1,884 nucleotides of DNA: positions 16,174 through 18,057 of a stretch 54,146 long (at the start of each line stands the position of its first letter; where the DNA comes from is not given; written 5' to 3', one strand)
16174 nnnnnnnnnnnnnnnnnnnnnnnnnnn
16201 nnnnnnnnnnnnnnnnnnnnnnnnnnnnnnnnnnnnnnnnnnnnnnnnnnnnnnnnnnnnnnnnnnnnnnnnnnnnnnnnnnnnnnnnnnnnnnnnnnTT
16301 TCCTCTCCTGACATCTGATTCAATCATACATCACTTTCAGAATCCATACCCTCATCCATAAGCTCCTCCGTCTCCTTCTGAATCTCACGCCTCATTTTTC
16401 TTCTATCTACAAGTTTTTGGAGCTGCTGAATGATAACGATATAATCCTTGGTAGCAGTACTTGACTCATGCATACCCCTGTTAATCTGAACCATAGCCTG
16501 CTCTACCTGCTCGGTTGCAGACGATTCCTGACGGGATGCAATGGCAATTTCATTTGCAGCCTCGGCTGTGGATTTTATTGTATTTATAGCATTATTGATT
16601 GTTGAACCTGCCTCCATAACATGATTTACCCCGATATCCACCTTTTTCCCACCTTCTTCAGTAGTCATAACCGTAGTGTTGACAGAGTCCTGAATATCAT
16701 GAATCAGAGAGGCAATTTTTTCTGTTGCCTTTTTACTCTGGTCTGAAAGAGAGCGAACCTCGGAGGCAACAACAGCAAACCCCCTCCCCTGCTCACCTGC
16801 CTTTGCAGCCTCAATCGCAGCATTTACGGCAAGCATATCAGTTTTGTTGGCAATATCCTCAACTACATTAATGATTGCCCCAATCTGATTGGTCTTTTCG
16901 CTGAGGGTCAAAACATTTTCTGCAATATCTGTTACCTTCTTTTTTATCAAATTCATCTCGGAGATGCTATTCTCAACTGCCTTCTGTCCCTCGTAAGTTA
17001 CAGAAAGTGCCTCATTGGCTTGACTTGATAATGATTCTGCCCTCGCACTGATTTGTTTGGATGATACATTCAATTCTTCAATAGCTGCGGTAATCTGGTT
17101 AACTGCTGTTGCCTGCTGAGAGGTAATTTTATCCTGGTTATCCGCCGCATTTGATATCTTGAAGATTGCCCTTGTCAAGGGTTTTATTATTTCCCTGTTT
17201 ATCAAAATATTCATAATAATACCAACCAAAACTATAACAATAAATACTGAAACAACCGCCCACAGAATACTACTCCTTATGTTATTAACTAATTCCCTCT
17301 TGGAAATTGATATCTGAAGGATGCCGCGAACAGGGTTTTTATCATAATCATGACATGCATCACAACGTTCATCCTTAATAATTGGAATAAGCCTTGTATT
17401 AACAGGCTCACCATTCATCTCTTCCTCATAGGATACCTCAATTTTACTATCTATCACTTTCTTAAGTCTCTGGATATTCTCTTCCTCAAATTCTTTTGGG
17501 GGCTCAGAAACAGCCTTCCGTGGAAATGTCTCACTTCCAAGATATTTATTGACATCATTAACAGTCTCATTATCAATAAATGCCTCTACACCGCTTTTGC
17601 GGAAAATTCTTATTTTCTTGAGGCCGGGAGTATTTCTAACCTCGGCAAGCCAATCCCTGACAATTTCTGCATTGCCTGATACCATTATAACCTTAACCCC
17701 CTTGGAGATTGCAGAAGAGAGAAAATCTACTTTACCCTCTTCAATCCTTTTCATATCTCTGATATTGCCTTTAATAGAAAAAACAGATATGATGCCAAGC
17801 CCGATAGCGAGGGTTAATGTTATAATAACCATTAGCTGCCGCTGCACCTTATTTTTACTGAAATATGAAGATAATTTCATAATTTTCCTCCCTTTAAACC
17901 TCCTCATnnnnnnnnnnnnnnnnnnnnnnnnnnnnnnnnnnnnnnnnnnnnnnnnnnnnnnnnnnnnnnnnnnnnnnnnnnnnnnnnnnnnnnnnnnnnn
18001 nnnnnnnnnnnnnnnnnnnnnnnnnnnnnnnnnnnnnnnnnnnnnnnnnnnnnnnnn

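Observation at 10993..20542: Complete Wsp-like chemosensory operon with a haem-c (CxxCH) chemoreceptor and a diguanylate cyclase output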

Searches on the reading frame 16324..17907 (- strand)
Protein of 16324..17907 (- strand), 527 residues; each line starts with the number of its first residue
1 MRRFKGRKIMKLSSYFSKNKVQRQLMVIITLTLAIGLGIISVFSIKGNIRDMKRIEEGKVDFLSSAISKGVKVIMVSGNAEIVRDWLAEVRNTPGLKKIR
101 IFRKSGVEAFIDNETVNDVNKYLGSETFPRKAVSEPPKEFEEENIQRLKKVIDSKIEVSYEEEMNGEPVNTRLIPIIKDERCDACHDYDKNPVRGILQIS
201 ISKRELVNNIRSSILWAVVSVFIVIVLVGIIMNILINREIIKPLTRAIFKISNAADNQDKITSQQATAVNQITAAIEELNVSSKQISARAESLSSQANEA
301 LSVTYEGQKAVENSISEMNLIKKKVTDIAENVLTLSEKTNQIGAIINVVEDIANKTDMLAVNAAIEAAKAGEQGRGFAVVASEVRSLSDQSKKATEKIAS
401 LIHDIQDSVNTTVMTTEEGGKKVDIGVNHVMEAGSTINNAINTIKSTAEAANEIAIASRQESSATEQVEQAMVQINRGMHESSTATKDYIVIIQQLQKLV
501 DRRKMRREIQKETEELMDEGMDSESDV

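Call 3: search_protein_families(library=pfam, proteins=[window:16324-17907:-], max_evalue=0.01)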
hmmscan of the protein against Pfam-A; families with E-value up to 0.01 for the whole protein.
window:16324-17907:- (527 aa): 2 families
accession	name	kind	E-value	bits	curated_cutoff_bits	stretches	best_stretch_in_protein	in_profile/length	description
PF00015.26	MCPsignal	-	9.7e-38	130.1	34.6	1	296-476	3-169/172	Methyl-accepting chemotaxis protein (MCP) signalling domain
PF21563.3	Mcp40H-20_sensor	-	1.2e-07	32.5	27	1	137-193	47-102/112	Methyl-accepting chemotaxis sensory transducer, class 40H, sensor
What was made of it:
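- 16324..17907 (-): The sole MCP of the operon (527 aa as ORF; probable start Met10 at 17880, giving 518 aa). Layout: TM1 - periplasmic haem-c sCache sensor - TM2 - signalling hairpin with no HAMP domain. Pfam MCPsignal 9.7e-38 and PF21563 at 32.5 bits against a cut-off of 27 (call 3).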

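Call 4: search_protein_families(library=ncbifam, proteins=[window:16324-17907:-], max_evalue=0.01)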
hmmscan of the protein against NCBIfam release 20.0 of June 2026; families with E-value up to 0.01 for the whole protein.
window:16324-17907:- (527 aa): 8 families
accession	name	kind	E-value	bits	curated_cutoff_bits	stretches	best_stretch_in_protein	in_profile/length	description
NF058645.1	MCPCtpMPsAe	equivalog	6e-28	97.9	900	1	253-502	306-548/558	methyl-accepting chemotaxis protein CtpM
NF047851.1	MCPCitTducer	equivalog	7.2e-25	88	900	1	252-476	284-480/553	methyl-accepting chemotaxis citrate transducer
NF011622.0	PRK15048.1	equivalog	1.9e-23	83.4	900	1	260-480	291-483/553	methyl-accepting chemotaxis protein II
NF011615.0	PRK15041.1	equivalog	3.2e-23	82.2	947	1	256-481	289-486/554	methyl-accepting chemotaxis protein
NF041847.1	transduc_aer2_vibrio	equivalog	3.4e-22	78.5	1200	1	250-477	520-719/804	aerotaxis transducer Aer2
NF007309.0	PRK09793.1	equivalog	8.9e-21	74.4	903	1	253-506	282-507/533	methyl-accepting chemotaxis protein IV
NF050802.1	AspChtxCcaA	equivalog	9.6e-17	60.6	1300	1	309-465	539-684/700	aspartate chemotaxis receptor CcaA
NF002329.0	PRK01286.1-4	equivalog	0.0018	17.6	494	1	362-481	151-273/342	deoxyguanosinetriphosphate triphosphohydrolase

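Call 7: find_homologous_proteins(query=window:16324-17907:-, max_evalue=0.00001)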
Query window:16324-17907:- (527 aa): 7806 proteins with E <= 0.00001 among 8000 candidates; the best 120 are listed.
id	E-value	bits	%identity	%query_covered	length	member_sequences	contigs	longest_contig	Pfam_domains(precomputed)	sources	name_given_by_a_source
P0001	1.3e-298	1008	94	98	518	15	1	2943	PF00015.27,PF21563.4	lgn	-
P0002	1.3e-210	718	68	97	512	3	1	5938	PF00015.27,PF21563.4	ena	-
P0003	1.8e-205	701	67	97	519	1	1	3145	PF00015.27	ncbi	-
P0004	4.4e-197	674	65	96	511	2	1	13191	PF00015.27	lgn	-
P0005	2.0e-182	625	66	87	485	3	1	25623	PF00015.27,PF21563.4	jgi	-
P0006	8.4e-182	623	60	95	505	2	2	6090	PF00015.27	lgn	-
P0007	6.7e-177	607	59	94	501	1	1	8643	PF00015.27,PF21563.4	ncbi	-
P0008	1.2e-176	606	61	92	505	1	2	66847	PF00015.27,PF21563.4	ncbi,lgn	-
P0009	4.8e-176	604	60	93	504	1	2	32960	PF00015.27,PF21563.4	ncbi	-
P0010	1.1e-175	603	59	97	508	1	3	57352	PF00015.27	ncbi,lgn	-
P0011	1.9e-175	602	59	95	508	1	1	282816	PF00015.27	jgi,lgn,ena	-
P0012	1.9e-175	602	59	94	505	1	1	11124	PF00015.27,PF21563.4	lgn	-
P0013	4.7e-175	601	58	95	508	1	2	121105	PF00015.27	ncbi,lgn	-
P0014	2.8e-173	595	59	94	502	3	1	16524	PF00015.27,PF21563.4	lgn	-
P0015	5.9e-172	591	58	97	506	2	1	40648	PF00015.27,PF21563.4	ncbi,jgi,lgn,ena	-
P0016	2.1e-169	582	57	95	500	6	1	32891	PF00015.27,PF21563.4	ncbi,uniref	ncbi:hypothetical protein MNBD_NITROSPIRAE01-1140 [hydrothermal vent metagenome]|uniref:Methyl-accep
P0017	7.8e-168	577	58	95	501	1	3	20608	PF00015.27,PF21563.4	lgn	-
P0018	1.7e-166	573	57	94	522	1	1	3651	PF00015.27,PF21563.4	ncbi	-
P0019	6.6e-165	568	55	94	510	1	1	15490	PF00015.27,PF21563.4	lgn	-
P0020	7.3e-165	567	56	94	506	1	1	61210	PF00015.27,PF21563.4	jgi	jgi:methyl-accepting chemotaxis protein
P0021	7.7e-164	564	55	94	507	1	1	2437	PF00015.27,PF21563.4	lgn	-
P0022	1.1e-161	557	54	94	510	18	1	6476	PF00015.27,PF21563.4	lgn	-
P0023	3.4e-161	555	55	94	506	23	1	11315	PF00015.27,PF21563.4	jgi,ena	-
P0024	1.4e-160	553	54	94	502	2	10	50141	PF00015.27,PF21563.4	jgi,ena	-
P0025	1.7e-159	550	54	94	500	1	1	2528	PF00015.27,PF21563.4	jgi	-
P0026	7.4e-142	492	54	91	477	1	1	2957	PF00015.27,PF21563.4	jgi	-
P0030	1.8e-83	299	49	53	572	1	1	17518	PF00015.27,PF00672.31,PF21563.4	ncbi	-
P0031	5.5e-83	298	49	53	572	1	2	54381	PF00015.27,PF00672.31,PF21563.4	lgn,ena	-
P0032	1.5e-82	296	49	53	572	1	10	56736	PF00015.27,PF00672.31,PF21563.4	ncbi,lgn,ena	-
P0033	1.5e-82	296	49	53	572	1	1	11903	PF00015.27,PF00672.31,PF21563.4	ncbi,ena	ncbi:MAG: HAMP domain-containing methyl-accepting chemotaxis protein [Nitrospirota bacterium]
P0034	3.1e-81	292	49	53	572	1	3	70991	PF00015.27,PF00672.31,PF21563.4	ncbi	-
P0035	6.9e-81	291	37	93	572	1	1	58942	PF00015.27,PF00672.31,PF21563.4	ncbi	ncbi:MAG: HAMP domain-containing methyl-accepting chemotaxis protein [Nitrospirota bacterium]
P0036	1.1e-80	290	48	53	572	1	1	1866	PF00015.27,PF00672.31,PF21563.4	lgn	-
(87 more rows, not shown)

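Call 10: find_related_loci(query=A1, collection=genome_contigs, flank=10000)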
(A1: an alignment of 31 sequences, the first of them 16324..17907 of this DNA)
Query A1 (527 aa) in genome_contigs; peptide patterns used: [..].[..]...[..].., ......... (x = any residue, [..] = any of these).
600 stretches matched a pattern (row limit reached: there are more); 598 encode a relative of the query (tblastn E <= 1e-3); the best 80 are kept; 80 distinct loci.
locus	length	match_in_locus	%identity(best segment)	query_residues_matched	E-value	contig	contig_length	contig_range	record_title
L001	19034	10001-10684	42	283-503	8e-48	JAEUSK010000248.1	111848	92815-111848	MAG: bacterium isolate new MAG-301 k141_267584, whole genome shotgun sequence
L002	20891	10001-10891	37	226-490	5e-46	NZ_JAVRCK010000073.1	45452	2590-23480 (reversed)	MAG: Nostoc sp. DedSLP03 contig_73, whole genome shotgun sequence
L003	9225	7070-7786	42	258-496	9e-46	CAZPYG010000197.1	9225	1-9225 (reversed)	MAG TPA_asm: uncultured bacterium isolate SRP332253_co2_75 genome assembly, contig: NODE_7661_length_9225_cov_7.643730,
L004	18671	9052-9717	41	255-476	3e-44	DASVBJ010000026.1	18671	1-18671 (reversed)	MAG TPA_asm: Actinomycetes bacterium isolate SMAG_U1976 k141_299885, whole genome shotgun sequence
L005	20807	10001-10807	38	242-496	8e-44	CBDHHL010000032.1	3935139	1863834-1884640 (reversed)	MAG: Leptolyngbyaceae cyanobacterium isolate fb62d9ca-8737-4fe0-8d85-20d69bcd7426 genome assembly, contig: contig_31, wh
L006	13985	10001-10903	34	211-510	2e-40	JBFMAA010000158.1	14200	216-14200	MAG: Thermodesulfobacteriota bacterium isolate MAG126 MAG126_158, whole genome shotgun sequence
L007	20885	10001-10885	32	177-483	6e-39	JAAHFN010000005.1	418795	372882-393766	MAG: Oscillatoria sp. SIO1A7 1A7_NODE_5, whole genome shotgun sequence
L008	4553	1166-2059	36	236-519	5e-38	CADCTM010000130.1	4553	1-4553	uncultured Coleofasciculus sp. isolate AVDCRST_MAG92 genome assembly, contig: NODE1513, whole genome shotgun sequence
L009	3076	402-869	44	269-424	5e-33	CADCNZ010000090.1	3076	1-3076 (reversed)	uncultured bacterium isolate RUG14824 genome assembly, contig: RUG14824_asm_90, whole genome shotgun sequence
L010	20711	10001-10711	35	260-496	1e-32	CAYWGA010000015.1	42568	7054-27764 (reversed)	MAG TPA_asm: uncultured bacterium isolate SRP155585_co1_221 genome assembly, contig: NODE_228_length_42568_cov_8.646626,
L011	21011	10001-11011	29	166-499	3e-32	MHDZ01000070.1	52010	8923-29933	MAG: Nitrospirae bacterium GWC2_57_13 gwc2_scaffold_500, whole genome shotgun sequence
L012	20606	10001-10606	39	264-481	4e-32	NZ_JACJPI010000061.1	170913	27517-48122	Leptolyngbya sp. FACHB-321 contig61, whole genome shotgun sequence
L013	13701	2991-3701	35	260-496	4e-31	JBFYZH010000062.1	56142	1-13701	MAG: Candidatus Krumholzibacteriota bacterium isolate PPR_0430 PPR_0430.fa_k121_523157, whole genome shotgun sequence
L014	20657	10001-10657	37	227-476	4e-29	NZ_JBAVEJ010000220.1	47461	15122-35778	MAG: Sulfuricaulis sp. isolate MFD05944_ilm_asm_bin16 k127_170278, whole genome shotgun sequence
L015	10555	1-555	37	265-477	4e-29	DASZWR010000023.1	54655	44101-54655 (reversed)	MAG TPA_asm: Gaiellaceae bacterium isolate SMAG_U6162 k141_234656, whole genome shotgun sequence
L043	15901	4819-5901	33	122-483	5e-45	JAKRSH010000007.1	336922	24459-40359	MAG: Leptospiraceae bacterium isolate MS012 bin-012_6, whole genome shotgun sequence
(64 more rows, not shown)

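Call 11: find_encoding_contigs(protein=P0011, flank=10000, max_places=2)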
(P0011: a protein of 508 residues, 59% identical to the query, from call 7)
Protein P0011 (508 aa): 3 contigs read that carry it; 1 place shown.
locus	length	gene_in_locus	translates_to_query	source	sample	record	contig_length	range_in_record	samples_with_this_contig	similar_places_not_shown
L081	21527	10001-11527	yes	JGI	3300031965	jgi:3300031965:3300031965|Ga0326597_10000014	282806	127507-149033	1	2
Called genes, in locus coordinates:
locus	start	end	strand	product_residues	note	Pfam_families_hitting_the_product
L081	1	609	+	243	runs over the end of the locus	PF00977:His_biosynth, PF01207:Dus (faint), PF03060:NMO (faint)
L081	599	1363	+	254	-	PF00977:His_biosynth, PF01207:Dus (faint), PF05690:ThiG (faint), PF02581:TMP-TENI (faint), PF03060:NMO (faint), PF01180:DHO_dh (faint), PF04309:G3P_antiterm (faint)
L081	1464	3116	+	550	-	-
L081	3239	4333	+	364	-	PF00676:E1_dh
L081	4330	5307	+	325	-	PF02779:Transket_pyr, PF02780:Transketolase_C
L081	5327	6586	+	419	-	PF00364:Biotin_lipoyl, PF02817:E3_binding, PF00198:2-oxoacid_dh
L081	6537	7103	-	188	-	-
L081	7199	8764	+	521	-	PF01739:CheR, PF07719:TPR_2 (faint), PF00515:TPR_1 (faint), PF13181:TPR_8 (faint), PF13414:TPR_11 (faint), PF14559:TPR_19 (faint), PF13431:TPR_17 (faint)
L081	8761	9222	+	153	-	PF01584:CheW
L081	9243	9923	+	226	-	PF01584:CheW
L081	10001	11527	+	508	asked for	PF00015:MCPsignal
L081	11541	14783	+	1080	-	PF01627:Hpt, PF02895:H-kinase_dim (weak), PF02518:HATPase_c, PF01584:CheW, PF00072:Response_reg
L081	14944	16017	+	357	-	PF00072:Response_reg, PF01339:CheB_methylest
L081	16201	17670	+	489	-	PF00072:Response_reg, PF00990:GGDEF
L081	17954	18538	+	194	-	PF04264:YceI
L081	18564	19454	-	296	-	PF00089:Trypsin, PF13365:Trypsin_2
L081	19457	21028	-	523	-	PF00682:HMGL-like, PF22617:HCS_D2, PF08502:LeuA_dimer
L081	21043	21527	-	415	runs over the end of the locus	PF00696:AA_kinase, PF01842:ACT, PF22468:ACT_9, PF13840:ACT_7, PF22468:ACT_9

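Call 12: find_encoding_contigs(protein=P0020, flank=10000, max_places=2)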
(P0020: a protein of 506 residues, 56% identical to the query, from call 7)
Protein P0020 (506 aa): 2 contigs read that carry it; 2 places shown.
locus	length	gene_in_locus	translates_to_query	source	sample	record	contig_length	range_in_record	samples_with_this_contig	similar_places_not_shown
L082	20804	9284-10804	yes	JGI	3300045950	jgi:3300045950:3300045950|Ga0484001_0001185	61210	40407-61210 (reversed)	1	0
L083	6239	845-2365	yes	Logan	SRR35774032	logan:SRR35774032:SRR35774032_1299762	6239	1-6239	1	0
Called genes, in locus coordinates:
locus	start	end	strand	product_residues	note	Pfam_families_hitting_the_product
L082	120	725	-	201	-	PF00072:Response_reg, PF00158:Sigma54_activat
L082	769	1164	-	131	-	PF13366:PDDEXK_3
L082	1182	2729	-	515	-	PF21563:Mcp40H-20_sensor (faint), PF00672:HAMP, PF00512:HisKA, PF02518:HATPase_c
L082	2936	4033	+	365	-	PF00072:Response_reg, PF13487:HD_5, PF01966:HD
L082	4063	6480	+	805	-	PF02743:dCache_1, PF13188:PAS_8 (faint), PF00672:HAMP (weak), PF00989:PAS, PF08448:PAS_4, PF13426:PAS_9, PF00512:HisKA, PF02518:HATPase_c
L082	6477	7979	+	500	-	PF01739:CheR, PF00515:TPR_1 (faint), PF07719:TPR_2 (faint), PF13181:TPR_8 (faint), PF13414:TPR_11 (faint), PF13431:TPR_17 (faint), PF14559:TPR_19 (faint)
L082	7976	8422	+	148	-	PF01584:CheW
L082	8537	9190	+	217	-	PF01584:CheW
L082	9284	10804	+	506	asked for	PF21563:Mcp40H-20_sensor (faint), PF00015:MCPsignal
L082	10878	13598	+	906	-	PF01627:Hpt, PF02895:H-kinase_dim (weak), PF02518:HATPase_c, PF01584:CheW, PF00072:Response_reg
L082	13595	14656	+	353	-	PF00072:Response_reg, PF01339:CheB_methylest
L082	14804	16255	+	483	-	PF00072:Response_reg, PF00990:GGDEF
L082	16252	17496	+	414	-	PF02085:Cytochrom_CIII (faint), PF14522:Cytochrome_C7 (faint), PF14537:Cytochrom_c3_2 (faint), PF22678:Cytochrom_c_NrfB-like (faint), PF09699:Paired_CXXCH_1, PF22113:Mtrc-MtrF_II-IV_dom (weak), PF09699:Paired_CXXCH_1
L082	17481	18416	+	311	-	PF18975:DUF5711 (faint), PF06739:SBBP (faint), PF17170:DUF5128 (weak), PF01436:NHL (weak)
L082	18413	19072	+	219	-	PF14522:Cytochrome_C7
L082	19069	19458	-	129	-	PF00571:CBS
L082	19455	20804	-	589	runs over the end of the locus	PF14691:Fer4_20, PF01266:DAO (weak), PF07992:Pyr_redox_2, PF13450:NAD_binding_8, PF13738:Pyr_redox_3 (weak), PF12838:Fer4_7, PF13187:Fer4_9, PF00037:Fer4, +5 more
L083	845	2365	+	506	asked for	PF21563:Mcp40H-20_sensor (faint), PF00015:MCPsignal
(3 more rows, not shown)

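Call 13: list_cluster_members(proteins=[window:16324-17880:-, window:10993-12450:-, window:12532-13608:-, window:13605-16298:-, window:18516-18980:-, window:22517-23599:+, P0003, P0008, P0016])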
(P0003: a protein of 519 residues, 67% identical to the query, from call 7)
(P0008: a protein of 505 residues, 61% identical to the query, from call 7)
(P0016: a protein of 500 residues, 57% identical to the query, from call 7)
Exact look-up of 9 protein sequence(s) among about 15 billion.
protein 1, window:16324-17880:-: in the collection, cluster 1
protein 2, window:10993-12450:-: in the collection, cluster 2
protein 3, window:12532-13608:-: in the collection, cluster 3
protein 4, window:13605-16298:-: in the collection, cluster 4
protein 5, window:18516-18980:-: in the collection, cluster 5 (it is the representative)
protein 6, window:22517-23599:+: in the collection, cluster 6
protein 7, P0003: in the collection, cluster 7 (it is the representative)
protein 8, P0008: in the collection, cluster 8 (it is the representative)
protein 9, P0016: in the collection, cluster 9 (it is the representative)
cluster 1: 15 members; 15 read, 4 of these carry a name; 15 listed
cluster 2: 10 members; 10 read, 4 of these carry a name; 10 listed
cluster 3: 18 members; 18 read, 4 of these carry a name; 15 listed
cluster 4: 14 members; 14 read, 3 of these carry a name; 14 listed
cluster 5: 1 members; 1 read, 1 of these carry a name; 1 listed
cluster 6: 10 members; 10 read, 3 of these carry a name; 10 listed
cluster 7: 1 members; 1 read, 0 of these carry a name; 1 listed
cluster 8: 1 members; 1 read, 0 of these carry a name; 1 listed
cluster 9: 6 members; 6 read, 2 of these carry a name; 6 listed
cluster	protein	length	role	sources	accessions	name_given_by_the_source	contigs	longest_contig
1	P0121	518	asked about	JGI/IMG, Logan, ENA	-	-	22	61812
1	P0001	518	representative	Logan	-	-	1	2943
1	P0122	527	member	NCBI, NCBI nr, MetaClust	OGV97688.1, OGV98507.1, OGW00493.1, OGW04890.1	MAG: hypothetical protein A3I04_05040 [Nitrospinae bacterium RIFCSPLOWO2_02_FULL_39_110] | MAG: hypothetical protein A2W53_05770 [Nitrospinae bacterium RIFCSPHIGHO2_02_39_11] | status=active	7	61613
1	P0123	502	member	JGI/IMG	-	methyl-accepting chemotaxis protein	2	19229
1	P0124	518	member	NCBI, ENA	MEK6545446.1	MAG: methyl-accepting chemotaxis protein [Nitrospinota bacterium]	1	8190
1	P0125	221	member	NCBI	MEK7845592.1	MAG: methyl-accepting chemotaxis protein, partial [Nitrospinota bacterium]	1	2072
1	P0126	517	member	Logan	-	-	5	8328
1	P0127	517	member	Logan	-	-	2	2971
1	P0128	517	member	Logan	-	-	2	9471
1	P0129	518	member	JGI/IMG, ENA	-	-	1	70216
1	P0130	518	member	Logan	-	-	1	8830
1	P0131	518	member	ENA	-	-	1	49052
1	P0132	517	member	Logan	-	-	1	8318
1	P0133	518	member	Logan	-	-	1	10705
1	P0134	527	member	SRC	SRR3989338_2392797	-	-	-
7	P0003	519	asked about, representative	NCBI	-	-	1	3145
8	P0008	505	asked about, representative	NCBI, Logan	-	-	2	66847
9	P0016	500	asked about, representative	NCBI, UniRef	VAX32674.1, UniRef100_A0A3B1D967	hypothetical protein MNBD_NITROSPIRAE01-1140 [hydrothermal vent metagenome] | Methyl-accepting transducer domain-containing protein n=1 Tax=hydrothermal vent ...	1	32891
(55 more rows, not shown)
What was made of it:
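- The organism is an uncultured groundwater MAG (call 13).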

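Call 45: search_protein_families(library=pfam, proteins=[L043:1755-3038:+, L043:2978-4048:+, L043:4045-5991:+, L043:6004-8319:+, L043:8323-9351:+, L043:9348-10622:+, L043:10676-12562:+, L001:9449-10720:+, L001:14399-16084:+, L011:9290-11182:+], max_evalue=0.001)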
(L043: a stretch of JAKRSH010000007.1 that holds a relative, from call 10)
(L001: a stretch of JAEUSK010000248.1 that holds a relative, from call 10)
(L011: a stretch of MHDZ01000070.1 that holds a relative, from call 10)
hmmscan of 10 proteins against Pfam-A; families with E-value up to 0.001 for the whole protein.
L043:1755-3038:+ (427 aa): 2 families
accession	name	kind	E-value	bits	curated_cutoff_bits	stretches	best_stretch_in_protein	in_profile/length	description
PF01739.24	CheR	-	2.9e-43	148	27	1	87-273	2-191/195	CheR methyltransferase, SAM binding domain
PF13847.12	Methyltransf_31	-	0.00015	21.9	27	0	204-286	56-130/145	Methyltransferase domain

L043:2978-4048:+ (356 aa): 1 family
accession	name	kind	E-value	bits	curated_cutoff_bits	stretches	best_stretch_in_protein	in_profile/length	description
PF01584.24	CheW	-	5.9e-28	97.6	23.5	2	218-301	9-92/138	CheW-like domain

L043:4045-5991:+ (648 aa): 2 families
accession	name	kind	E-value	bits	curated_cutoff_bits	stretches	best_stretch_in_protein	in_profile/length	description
PF00015.26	MCPsignal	-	5.7e-37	127.6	34.6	1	430-612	1-169/172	Methyl-accepting chemotaxis protein (MCP) signalling domain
PF02743.24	dCache_1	-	3.4e-14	53.4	45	1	40-320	1-232/240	Cache domain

L043:6004-8319:+ (771 aa): 5 families
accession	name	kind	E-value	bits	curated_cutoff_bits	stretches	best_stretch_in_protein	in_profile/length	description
PF00072.30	Response_reg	-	2.7e-22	79.5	30.2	1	652-764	1-110/111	Response regulator receiver domain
PF02518.31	HATPase_c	-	5.7e-18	65.8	26.4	1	351-489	4-109/111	Histidine kinase-, DNA gyrase B-, and HSP90-like ATPase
PF01584.24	CheW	-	6.2e-14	52.2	23.5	1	496-629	2-136/138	CheW-like domain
PF01627.28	Hpt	-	6.2e-13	49.2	24.6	1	7-78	1-60/84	Hpt domain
PF02895.20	H-kinase_dim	-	4.8e-08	33.8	23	1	207-241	2-36/68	Signal transducing histidine kinase, homodimeric domain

L043:8323-9351:+ (342 aa): 2 families
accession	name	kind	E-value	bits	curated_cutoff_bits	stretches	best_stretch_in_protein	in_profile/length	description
PF01339.22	CheB_methylest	-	2e-61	207.1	24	1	160-335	1-174/174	CheB methylesterase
PF00072.30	Response_reg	-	5.5e-19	68.8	30.2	1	5-110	1-102/111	Response regulator receiver domain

L043:9348-10622:+ (424 aa): 2 families
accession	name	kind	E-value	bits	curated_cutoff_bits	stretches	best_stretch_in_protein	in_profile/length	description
PF00211.25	Guanylate_cyc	-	4.1e-49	167.1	21.9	1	216-397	4-182/183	Adenylate and Guanylate cyclase catalytic domain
PF00072.30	Response_reg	-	1.5e-23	83.5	30.2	1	6-117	1-110/111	Response regulator receiver domain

L043:10676-12562:+ (628 aa): 1 family
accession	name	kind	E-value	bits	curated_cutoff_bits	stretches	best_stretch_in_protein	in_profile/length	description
PF00015.26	MCPsignal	-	7.2e-38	130.6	34.6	1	460-619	11-170/172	Methyl-accepting chemotaxis protein (MCP) signalling domain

L001:9449-10720:+ (423 aa): 1 family
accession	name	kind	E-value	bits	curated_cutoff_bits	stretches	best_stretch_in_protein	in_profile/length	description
PF00015.26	MCPsignal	-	8.3e-38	130.4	34.6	1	199-380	4-171/172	Methyl-accepting chemotaxis protein (MCP) signalling domain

L001:14399-16084:+ (561 aa): 3 families
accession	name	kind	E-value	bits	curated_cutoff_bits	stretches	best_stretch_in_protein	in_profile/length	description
PF02518.31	HATPase_c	-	4e-28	98.5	26.4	1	445-559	2-109/111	Histidine kinase-, DNA gyrase B-, and HSP90-like ATPase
PF00072.30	Response_reg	-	1.8e-23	83.2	30.2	1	6-117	1-110/111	Response regulator receiver domain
PF00512.31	HisKA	-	6e-09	36.3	26.9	1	330-398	1-66/66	His Kinase A (phospho-acceptor) domain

L011:9290-11182:+ (630 aa): 2 families
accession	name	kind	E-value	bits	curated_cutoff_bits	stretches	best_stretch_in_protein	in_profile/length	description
PF00015.26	MCPsignal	-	2.7e-46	158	34.6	1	370-554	2-172/172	Methyl-accepting chemotaxis protein (MCP) signalling domain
PF00672.30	HAMP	-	1.3e-16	61.1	25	1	198-249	1-52/53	HAMP domain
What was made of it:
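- Related ACF clusters swap the output for a histidine kinase (L001) or a nucleotide cyclase (L043) (call 45).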
